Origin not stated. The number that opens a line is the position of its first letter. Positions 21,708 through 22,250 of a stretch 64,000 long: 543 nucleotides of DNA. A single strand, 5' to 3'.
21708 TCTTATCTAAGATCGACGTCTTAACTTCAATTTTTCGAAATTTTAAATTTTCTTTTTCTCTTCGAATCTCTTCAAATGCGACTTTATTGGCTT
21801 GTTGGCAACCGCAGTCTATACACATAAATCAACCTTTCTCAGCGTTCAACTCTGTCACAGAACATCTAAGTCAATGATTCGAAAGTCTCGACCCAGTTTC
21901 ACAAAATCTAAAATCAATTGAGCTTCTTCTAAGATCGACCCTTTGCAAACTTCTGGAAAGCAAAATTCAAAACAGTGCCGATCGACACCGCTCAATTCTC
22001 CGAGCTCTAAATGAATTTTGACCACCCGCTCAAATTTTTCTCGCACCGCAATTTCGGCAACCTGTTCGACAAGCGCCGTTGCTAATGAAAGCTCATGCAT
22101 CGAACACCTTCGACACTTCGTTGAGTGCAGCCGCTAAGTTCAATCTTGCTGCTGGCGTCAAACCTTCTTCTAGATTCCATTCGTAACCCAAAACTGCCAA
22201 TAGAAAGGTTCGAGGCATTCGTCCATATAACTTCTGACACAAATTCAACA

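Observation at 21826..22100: HypA lacks its zinc-finger domain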

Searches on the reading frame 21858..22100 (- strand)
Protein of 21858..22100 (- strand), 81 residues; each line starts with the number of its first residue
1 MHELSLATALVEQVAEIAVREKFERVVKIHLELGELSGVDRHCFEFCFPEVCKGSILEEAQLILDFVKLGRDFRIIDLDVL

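Call 4: search_protein_families(library=pfam, proteins=[window:21858-22100:-], max_evalue=1)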
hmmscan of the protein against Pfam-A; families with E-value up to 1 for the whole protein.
window:21858-22100:- (81 aa): 1 family
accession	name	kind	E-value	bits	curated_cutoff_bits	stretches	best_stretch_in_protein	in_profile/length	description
PF01155.25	HypA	-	8.1e-17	61.7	28.9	1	1-68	1-68/112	Hydrogenase/urease nickel incorporation, metallochaperone, hypA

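Call 5: search_protein_families(library=ncbifam, proteins=[window:21858-22100:-], max_evalue=1)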
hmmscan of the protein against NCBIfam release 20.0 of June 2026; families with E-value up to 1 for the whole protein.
window:21858-22100:- (81 aa): 6 families
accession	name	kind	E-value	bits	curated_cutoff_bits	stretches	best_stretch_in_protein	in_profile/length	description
TIGR00100.1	hypA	equivalog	1.3e-14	54.2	88.1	1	1-68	1-68/116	hydrogenase maturation nickel metallochaperone HypA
NF001976.0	PRK00762.1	equivalog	1.3e-12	47.5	146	1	1-68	1-68/124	hydrogenase maturation nickel metallochaperone HypA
NF003008.0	PRK03824.1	equivalog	1.3e-11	44.6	125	1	1-64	1-64/135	hydrogenase nickel incorporation protein HypA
NF009046.0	PRK12380.1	subfamily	2e-09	37.8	113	1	1-66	1-66/113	hydrogenase/urease nickel incorporation protein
NF002979.0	PRK03681.1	subfamily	3.2e-09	37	121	1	1-65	1-65/116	hydrogenase/urease nickel incorporation protein HypA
NF001839.0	PRK00564.1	equivalog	1.2e-05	25.5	112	1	1-57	1-63/117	hydrogenase/urease nickel incorporation protein HypA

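Call 6: find_homologous_proteins(query=window:21858-22100:-, max_evalue=0.001)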
Query window:21858-22100:- (81 aa): 28 proteins with E <= 0.001 among 36 candidates.
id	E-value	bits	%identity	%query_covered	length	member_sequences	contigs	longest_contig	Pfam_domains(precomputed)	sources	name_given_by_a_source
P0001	4.5e-43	162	95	100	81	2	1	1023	PF01155.26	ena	-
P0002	2.1e-17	81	39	100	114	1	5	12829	PF01155.26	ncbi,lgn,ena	-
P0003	1.3e-15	75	38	99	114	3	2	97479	PF01155.26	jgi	-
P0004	3.3e-15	74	54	85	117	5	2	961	PF01155.26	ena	-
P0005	3.7e-13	67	52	83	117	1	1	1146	PF01155.26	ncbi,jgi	jgi:hydrogenase nickel incorporation protein HypA/HybF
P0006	2.4e-12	65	71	60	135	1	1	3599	PF01155.26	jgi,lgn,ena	-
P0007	3.2e-12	64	56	84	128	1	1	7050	PF01155.26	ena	-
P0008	7.4e-12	63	53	84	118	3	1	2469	PF01155.26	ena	-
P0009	8.8e-12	63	57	83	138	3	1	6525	PF01155.26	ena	-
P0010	9.1e-12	63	55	83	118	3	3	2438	PF01155.26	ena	-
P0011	1.6e-11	62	54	80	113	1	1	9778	PF01155.26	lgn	-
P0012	1.7e-11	62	55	80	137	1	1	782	PF01155.26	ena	-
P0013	5.5e-11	60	51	84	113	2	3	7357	PF01155.26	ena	-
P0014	6.5e-11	60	54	83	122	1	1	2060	PF01155.26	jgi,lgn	-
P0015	7.0e-11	60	52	80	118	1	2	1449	PF01155.26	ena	-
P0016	2.4e-10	58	54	84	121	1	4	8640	PF01155.26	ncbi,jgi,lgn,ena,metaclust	ncbi:MAG: hydrogenase maturation nickel metallochaperone HypA [bacterium]|metaclust:\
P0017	1.3e-9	56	51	84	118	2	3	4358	PF01155.26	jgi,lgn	-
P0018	9.4e-9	53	45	91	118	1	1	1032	PF01155.26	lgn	-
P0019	2.4e-7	49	48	80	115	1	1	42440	PF01155.26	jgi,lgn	jgi:hydrogenase nickel incorporation protein HypA/HybF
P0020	1.3e-6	46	43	90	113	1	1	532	PF01155.26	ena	-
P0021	1.5e-6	46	42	85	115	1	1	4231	PF01155.26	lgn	-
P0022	2.0e-6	46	46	84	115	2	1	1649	PF01155.26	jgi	jgi:hydrogenase nickel incorporation protein HypA/HybF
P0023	2.2e-6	46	45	83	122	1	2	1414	PF01155.26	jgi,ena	-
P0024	4.7e-6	45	41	91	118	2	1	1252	PF01155.26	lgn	-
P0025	2.5e-5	42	38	90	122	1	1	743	PF01155.26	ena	-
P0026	9.5e-5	40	38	85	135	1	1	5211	PF01155.26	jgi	jgi:hydrogenase nickel incorporation protein HypA/HybF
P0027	1.7e-4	40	36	85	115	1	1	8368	PF01155.26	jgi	jgi:hydrogenase nickel incorporation protein HypA/HybF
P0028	4.5e-4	38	40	84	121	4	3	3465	PF01155.26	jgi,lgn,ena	jgi:hydrogenase nickel incorporation protein HypA/HybF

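Call 8: find_encoding_contigs(protein=P0001, flank=10000)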
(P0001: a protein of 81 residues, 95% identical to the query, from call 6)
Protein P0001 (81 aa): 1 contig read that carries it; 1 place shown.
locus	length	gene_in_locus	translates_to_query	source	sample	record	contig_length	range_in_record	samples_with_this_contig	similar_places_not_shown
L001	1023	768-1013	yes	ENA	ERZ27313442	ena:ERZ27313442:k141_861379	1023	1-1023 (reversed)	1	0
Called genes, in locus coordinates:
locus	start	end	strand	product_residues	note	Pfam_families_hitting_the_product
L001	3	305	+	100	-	?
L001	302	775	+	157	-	-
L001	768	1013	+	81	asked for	PF01155:HypA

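Call 9: find_encoding_contigs(protein=window:21858-22100:-, flank=10000)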
Protein window:21858-22100:- (81 aa): 10 contigs read that carry it; 6 places shown.
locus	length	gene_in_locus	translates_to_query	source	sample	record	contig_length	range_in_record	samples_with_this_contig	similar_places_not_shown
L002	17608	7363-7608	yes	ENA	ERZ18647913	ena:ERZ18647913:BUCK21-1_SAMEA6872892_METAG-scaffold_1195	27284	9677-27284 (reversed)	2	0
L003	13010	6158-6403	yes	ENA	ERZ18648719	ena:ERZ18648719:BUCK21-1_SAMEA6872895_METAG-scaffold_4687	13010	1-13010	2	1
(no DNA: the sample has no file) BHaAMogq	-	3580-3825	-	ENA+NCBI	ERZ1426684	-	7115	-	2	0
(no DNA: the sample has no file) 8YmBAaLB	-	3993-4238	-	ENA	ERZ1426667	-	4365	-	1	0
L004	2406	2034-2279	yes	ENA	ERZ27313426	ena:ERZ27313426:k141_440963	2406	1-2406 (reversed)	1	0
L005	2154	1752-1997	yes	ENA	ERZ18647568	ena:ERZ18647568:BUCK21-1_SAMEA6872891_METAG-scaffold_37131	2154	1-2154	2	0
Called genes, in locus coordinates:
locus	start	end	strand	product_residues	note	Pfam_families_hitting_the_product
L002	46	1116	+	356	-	PF03283:PAE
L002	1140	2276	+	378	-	PF01522:Polysacc_deac_1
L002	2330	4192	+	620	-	PF01257:2Fe-2S_thioredx, PF01512:Complex1_51K, PF10589:NADH_4Fe-4S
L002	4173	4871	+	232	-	PF00111:Fer2 (weak), PF13510:Fer2_4, PF10588:NADH-G_4Fe-4S_3, PF22117:Fer4_Nqo3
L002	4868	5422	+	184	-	PF01058:Oxidored_q6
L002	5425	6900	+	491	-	PF27537:HoxH, PF00374:NiFeSe_Hases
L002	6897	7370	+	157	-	-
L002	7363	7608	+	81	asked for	PF01155:HypA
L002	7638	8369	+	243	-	PF02492:cobW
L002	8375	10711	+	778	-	PF00708:Acylphosphatase, PF07503:zf-HYPF, PF01300:Sua5_yciO_yrdC, PF17788:HypF_C, PF22521:HypF_C_2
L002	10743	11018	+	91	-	PF01455:HupF_HypC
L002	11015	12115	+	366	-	PF01924:HypD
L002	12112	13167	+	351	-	PF00586:AIRS, PF02769:AIRS_C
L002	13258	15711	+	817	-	-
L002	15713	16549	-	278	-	PF02470:MlaD, PF28544:Helical_needle (faint)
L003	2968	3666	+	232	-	PF00111:Fer2 (weak), PF13510:Fer2_4, PF10588:NADH-G_4Fe-4S_3, PF22117:Fer4_Nqo3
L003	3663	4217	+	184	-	PF01058:Oxidored_q6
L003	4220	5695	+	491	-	PF27537:HoxH, PF00374:NiFeSe_Hases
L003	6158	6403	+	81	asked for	PF01155:HypA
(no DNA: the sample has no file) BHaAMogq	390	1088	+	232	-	PF00111:Fer2 (weak), PF13510:Fer2_4, PF10588:NADH-G_4Fe-4S_3, PF22117:Fer4_Nqo3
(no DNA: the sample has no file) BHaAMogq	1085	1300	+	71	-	PF01058:Oxidored_q6 (weak)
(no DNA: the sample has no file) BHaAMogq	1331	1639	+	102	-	PF01058:Oxidored_q6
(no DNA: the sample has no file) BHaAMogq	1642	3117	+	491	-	PF27537:HoxH, PF00374:NiFeSe_Hases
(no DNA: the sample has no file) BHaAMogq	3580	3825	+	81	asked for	PF01155:HypA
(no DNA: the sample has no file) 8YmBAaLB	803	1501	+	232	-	PF00111:Fer2 (weak), PF13510:Fer2_4, PF10588:NADH-G_4Fe-4S_3, PF22117:Fer4_Nqo3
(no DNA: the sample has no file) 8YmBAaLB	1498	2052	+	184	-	PF01058:Oxidored_q6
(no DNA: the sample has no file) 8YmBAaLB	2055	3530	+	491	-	PF27537:HoxH, PF00374:NiFeSe_Hases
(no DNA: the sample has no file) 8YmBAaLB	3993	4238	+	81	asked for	PF01155:HypA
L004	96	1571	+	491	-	PF27537:HoxH, PF00374:NiFeSe_Hases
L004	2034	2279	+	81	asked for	PF01155:HypA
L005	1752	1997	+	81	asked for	PF01155:HypA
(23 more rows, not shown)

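Call 15: find_related_loci(query=window:21858-22100:-, collection=genome_contigs, flank=10000)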
Query window:21858-22100:- (81 aa) in genome_contigs; peptide patterns used: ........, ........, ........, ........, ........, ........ (x = any residue, [..] = any of these).
599 stretches matched a pattern (row limit reached: there are more); 54 encode a relative of the query (tblastn E <= 1e-3); 54 distinct loci.
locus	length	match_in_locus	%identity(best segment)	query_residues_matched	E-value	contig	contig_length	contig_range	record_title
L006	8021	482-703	54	1-74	1e-20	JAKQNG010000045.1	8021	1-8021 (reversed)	MAG: Deltaproteobacteria bacterium isolate USDV_metabat.110 k141_506194, whole genome shotgun sequence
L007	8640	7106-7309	54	1-68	2e-16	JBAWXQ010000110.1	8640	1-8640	MAG: bacterium isolate ELA067 MAG067_110, whole genome shotgun sequence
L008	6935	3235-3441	46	1-69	1e-15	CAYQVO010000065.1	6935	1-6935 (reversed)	MAG TPA_asm: uncultured Bdellovibrionales bacterium isolate SRP239243_co2_48 genome assembly, contig: NODE_19394_length_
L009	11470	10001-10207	46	1-69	6e-15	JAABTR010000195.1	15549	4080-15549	MAG: Deltaproteobacteria bacterium isolate S24.Bin071 Scaffold_65, whole genome shotgun sequence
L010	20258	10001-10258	44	1-79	1e-14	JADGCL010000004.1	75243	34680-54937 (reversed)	MAG: Magnetococcales bacterium isolate nWRX3bin10 nWRX3_bin10_NODE_4_length_75243_cov_12.409773, whole genome shotgun se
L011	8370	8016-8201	53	1-62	2e-14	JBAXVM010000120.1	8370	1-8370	MAG: bacterium isolate ELA687 MAG687_120, whole genome shotgun sequence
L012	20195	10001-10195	43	1-65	7e-14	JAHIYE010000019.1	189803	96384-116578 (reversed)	MAG: Gammaproteobacteria bacterium isolate MMS_B.mb.9 MMS_B.mb.9_k119_210659, whole genome shotgun sequence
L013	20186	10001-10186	53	1-62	7e-14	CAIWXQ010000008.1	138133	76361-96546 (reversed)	uncultured bacterium isolate Umea3_bin-3605 genome assembly, contig: bin-3605:08/48, whole genome shotgun sequence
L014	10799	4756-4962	43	1-69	9e-14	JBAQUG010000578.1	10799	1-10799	MAG: Victivallales bacterium isolate MFD12006_ilm_asm_bin38 k127_142913, whole genome shotgun sequence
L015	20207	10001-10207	42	1-69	5e-13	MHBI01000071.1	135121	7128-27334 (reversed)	MAG: Lentisphaerae bacterium GWF2_50_93 gwf2_scaffold_398, whole genome shotgun sequence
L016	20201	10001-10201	43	1-67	2e-12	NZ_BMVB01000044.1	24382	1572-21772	Streptomyces cinnamoneus strain JCM 4633 sequence044, whole genome shotgun sequence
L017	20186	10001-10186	47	1-62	4e-12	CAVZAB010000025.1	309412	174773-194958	MAG: uncultured Alphaproteobacteria bacterium isolate MFD02134.bin.2.41 genome assembly, contig: contig_99956, whole gen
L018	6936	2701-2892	44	1-64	1e-11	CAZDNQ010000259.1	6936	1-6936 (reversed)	MAG TPA_asm: uncultured Victivallis sp. isolate SRP089250_co1_121 genome assembly, contig: NODE_20566_length_6936_cov_4.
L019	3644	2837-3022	48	1-62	2e-11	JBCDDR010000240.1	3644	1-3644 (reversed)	MAG: Pseudomonadota bacterium isolate P01_G01_bin.45 k141_1511314_length_3644_cov_9.0000, whole genome shotgun sequence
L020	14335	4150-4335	42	1-62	1e-10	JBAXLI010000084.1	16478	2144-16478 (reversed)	MAG: Bacteroidota bacterium isolate ELA423 MAG423_84, whole genome shotgun sequence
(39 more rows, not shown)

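Call 24: search_protein_representatives(protein=window:21858-22100:-)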
Query: 81 residues. Proteins with E-value up to 0.001 (for the whole library): 668; up to 1e-10: 23; up to 1e-30: 1. The best 150 are listed.
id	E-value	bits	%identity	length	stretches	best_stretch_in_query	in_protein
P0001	1.4e-43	162.2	95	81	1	1-81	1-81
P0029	7.4e-17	77.3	52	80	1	1-80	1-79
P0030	3.0e-16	75.4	53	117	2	1-69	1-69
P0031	1.1e-14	70.4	48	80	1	1-81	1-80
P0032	4.2e-14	68.6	55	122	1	1-69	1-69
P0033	6.0e-14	68.1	52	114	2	1-69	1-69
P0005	1.2e-13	67.1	52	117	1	1-67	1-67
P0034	6.1e-13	64.9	49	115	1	1-72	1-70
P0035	6.5e-13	64.8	49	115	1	1-68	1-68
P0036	1.1e-12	64.1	46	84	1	1-79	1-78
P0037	1.1e-12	64.0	51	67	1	17-80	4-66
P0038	3.2e-12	62.6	48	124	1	1-65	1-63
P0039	4.3e-12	62.2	52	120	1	1-67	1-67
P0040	6.3e-12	61.7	42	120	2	1-66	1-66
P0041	1.4e-11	60.5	48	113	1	1-69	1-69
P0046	6.8e-11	58.4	43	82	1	1-80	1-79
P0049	1.0e-10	57.8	42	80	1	1-80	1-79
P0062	8.3e-10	54.9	42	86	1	1-79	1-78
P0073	3.5e-09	52.9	43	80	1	1-80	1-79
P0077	5.9e-09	52.2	44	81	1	1-76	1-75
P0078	6.3e-09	52.1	41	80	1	1-80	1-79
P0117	2.7e-07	47.0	39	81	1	1-80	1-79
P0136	6.5e-07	45.7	37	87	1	1-79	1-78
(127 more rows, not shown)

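Call 29: find_encoding_contigs(protein=P0029, flank=8000, max_places=3)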
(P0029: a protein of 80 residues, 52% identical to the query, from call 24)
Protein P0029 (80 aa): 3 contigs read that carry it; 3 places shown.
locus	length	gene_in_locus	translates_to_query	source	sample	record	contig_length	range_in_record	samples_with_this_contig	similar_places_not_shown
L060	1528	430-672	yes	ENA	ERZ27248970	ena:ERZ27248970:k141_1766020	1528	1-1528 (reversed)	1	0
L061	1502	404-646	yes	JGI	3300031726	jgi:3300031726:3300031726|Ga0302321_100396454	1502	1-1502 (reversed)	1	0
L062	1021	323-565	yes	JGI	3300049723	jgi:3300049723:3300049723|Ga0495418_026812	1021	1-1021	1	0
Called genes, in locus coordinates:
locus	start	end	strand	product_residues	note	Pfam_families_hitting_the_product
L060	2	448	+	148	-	?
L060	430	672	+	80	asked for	PF01155:HypA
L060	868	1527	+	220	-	?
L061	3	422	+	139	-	?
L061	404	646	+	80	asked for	PF01155:HypA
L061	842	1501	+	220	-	?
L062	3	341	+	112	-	?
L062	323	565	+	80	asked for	PF01155:HypA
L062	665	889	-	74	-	-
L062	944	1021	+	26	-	?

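Call 30: list_cluster_members(proteins=[P0031, P0036, P0046, P0049, P0062, P0073, P0077, P0078, P0117, P0136])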
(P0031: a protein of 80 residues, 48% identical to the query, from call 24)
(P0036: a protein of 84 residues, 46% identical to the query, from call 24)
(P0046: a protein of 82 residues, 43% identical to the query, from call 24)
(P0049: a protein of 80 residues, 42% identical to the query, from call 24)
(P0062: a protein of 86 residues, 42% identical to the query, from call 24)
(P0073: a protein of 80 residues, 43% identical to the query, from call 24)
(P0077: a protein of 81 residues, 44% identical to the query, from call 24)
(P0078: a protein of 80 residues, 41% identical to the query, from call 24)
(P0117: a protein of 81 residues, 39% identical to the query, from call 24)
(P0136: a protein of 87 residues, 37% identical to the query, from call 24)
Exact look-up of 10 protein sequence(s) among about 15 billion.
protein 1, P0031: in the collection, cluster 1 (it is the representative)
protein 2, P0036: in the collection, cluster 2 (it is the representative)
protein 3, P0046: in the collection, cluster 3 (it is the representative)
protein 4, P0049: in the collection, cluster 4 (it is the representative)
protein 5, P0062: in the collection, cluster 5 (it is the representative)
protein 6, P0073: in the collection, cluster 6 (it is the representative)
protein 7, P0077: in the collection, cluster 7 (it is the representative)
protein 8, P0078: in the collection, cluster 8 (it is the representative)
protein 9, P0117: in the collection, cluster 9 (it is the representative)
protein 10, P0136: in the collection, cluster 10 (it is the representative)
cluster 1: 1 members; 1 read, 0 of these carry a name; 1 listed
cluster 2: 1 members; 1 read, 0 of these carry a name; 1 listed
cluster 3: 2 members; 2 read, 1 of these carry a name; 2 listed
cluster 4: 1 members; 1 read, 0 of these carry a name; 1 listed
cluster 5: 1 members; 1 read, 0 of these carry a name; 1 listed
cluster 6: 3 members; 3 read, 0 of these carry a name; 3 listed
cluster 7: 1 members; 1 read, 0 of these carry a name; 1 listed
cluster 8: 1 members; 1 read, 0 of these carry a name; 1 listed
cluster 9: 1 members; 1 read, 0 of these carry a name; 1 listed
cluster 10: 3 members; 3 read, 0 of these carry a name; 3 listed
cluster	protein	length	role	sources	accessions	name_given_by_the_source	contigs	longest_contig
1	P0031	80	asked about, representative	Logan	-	-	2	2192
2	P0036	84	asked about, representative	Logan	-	-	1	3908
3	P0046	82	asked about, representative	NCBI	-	-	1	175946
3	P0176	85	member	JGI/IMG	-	Zn finger protein HypA/HybF involved in hydrogenase expression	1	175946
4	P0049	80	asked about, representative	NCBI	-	-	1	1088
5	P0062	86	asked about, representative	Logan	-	-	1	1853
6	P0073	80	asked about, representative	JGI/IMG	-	-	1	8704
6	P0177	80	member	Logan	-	-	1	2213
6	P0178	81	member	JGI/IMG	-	-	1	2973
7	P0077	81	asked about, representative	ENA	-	-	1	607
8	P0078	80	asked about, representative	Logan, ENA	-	-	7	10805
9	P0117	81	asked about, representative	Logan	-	-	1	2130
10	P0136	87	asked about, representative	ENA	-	-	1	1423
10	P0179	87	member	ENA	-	-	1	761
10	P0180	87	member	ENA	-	-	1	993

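Call 31: find_encoding_contigs(protein=P0046, flank=10000, max_places=2)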
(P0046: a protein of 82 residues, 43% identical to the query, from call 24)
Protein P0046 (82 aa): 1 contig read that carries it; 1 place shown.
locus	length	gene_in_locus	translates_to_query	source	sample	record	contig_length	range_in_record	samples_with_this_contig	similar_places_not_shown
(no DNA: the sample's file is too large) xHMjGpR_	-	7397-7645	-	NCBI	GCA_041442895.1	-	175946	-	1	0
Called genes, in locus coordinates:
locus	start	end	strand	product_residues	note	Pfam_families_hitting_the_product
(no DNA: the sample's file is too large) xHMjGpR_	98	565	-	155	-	-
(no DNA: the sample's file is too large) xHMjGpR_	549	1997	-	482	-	PF27537:HoxH, PF00374:NiFeSe_Hases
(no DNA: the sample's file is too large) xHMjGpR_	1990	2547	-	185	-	PF01058:Oxidored_q6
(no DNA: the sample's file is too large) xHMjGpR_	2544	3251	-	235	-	PF13510:Fer2_4, PF10588:NADH-G_4Fe-4S_3, PF22117:Fer4_Nqo3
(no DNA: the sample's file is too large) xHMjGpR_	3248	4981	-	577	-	PF01257:2Fe-2S_thioredx, PF01512:Complex1_51K, PF10589:NADH_4Fe-4S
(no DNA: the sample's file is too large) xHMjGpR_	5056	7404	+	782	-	PF00708:Acylphosphatase, PF07503:zf-HYPF, PF01300:Sua5_yciO_yrdC, PF17788:HypF_C, PF22521:HypF_C_2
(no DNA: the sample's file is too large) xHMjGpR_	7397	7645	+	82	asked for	PF01155:HypA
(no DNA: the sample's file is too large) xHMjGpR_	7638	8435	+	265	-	PF02492:cobW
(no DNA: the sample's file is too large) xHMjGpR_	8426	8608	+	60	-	PF01455:HupF_HypC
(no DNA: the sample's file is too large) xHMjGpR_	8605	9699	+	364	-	PF01924:HypD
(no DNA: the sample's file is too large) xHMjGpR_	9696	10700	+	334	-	PF00586:AIRS, PF02769:AIRS_C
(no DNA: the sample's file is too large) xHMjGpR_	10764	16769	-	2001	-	PF01835:MG2, PF00207:A2M, PF17973:bMG10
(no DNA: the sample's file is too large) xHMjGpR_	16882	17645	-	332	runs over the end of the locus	-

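Call 32: find_encoding_contigs(protein=P0078, flank=10000, max_places=2)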
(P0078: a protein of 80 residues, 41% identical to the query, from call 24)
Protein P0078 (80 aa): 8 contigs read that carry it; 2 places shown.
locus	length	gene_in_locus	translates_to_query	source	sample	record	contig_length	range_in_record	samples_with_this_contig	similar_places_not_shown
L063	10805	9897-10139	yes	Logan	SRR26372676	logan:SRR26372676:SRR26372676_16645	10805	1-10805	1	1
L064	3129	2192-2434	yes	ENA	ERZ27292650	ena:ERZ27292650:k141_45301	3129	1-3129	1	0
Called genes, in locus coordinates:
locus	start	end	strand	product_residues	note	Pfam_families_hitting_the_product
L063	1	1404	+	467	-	?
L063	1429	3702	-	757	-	PF00989:PAS, PF08447:PAS_3, PF08448:PAS_4, PF13188:PAS_8 (faint), PF13426:PAS_9, PF00015:MCPsignal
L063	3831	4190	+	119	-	-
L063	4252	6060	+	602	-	PF01257:2Fe-2S_thioredx, PF01512:Complex1_51K, PF10589:NADH_4Fe-4S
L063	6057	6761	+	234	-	PF00111:Fer2, PF13510:Fer2_4, PF10588:NADH-G_4Fe-4S_3, PF22117:Fer4_Nqo3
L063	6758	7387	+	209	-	PF01058:Oxidored_q6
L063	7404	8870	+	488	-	PF27537:HoxH, PF00374:NiFeSe_Hases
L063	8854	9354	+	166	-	-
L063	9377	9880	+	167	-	PF00027:cNMP_binding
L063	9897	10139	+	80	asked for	PF01155:HypA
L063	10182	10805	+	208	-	?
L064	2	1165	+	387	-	?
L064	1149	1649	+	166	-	-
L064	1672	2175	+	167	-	PF00027:cNMP_binding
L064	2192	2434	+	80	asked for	PF01155:HypA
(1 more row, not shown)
